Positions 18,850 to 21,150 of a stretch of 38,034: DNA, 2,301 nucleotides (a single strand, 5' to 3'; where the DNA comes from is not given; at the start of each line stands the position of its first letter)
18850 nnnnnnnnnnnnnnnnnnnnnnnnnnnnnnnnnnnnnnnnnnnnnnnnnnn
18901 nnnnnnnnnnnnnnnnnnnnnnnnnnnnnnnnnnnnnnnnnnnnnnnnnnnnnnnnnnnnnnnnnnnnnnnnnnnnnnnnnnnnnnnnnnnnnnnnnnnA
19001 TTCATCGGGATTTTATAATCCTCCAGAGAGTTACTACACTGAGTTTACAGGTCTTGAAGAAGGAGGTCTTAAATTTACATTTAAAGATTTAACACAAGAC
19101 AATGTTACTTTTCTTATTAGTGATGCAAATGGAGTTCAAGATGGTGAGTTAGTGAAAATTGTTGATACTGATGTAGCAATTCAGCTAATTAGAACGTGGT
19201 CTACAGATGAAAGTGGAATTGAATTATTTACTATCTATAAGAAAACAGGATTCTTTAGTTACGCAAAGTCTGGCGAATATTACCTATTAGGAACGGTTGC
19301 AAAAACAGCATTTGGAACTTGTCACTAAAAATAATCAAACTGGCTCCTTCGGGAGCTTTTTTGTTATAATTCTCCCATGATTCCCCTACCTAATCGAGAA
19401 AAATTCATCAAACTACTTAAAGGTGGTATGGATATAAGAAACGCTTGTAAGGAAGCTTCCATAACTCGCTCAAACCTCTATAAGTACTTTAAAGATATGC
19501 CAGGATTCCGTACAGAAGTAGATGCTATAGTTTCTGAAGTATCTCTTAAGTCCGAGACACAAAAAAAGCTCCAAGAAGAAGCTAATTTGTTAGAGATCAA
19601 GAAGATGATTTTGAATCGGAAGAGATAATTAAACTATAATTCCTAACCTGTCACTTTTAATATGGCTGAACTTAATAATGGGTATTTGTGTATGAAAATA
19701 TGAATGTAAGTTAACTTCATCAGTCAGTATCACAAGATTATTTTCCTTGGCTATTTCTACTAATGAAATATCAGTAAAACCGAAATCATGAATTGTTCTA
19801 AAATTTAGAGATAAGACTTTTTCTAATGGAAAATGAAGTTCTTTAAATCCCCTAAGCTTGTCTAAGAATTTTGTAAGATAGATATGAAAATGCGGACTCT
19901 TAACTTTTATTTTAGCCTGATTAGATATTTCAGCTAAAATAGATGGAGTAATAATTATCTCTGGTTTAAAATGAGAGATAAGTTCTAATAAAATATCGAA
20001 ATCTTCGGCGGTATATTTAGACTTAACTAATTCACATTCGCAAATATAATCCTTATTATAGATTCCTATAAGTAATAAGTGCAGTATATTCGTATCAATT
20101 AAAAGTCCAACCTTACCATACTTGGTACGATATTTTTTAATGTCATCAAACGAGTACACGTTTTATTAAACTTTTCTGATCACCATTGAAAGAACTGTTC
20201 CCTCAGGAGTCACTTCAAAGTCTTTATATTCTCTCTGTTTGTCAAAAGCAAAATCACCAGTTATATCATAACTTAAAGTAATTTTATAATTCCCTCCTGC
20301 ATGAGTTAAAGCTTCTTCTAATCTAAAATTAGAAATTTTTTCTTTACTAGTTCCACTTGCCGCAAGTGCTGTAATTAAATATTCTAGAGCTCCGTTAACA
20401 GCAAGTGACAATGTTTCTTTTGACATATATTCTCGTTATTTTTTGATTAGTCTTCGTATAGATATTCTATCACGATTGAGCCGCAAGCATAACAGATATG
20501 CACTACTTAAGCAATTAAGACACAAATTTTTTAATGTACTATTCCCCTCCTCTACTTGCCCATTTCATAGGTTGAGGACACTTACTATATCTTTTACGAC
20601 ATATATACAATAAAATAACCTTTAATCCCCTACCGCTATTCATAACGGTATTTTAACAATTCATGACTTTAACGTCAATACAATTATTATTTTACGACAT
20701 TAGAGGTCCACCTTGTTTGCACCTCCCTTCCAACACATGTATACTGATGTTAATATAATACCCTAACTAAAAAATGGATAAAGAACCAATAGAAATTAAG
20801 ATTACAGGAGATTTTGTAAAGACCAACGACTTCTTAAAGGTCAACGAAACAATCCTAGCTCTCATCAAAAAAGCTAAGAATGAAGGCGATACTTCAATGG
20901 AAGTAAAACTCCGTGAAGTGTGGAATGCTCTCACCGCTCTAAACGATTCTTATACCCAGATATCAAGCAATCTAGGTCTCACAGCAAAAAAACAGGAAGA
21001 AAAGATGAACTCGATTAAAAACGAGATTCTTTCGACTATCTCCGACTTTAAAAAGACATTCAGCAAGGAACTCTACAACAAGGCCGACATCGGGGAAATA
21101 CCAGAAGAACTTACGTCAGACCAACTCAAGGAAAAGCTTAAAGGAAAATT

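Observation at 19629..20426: Minus-strand bicistron: 86-aa protein of unrecognised type followed by a long PIN-like nuclease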

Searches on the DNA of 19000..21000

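Call 78: search_rna_families(source=window, start=19000, end=21000, threshold=evalue, max_evalue=1)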
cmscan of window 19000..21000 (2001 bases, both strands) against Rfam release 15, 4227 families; matches with E-value up to 1: 0.
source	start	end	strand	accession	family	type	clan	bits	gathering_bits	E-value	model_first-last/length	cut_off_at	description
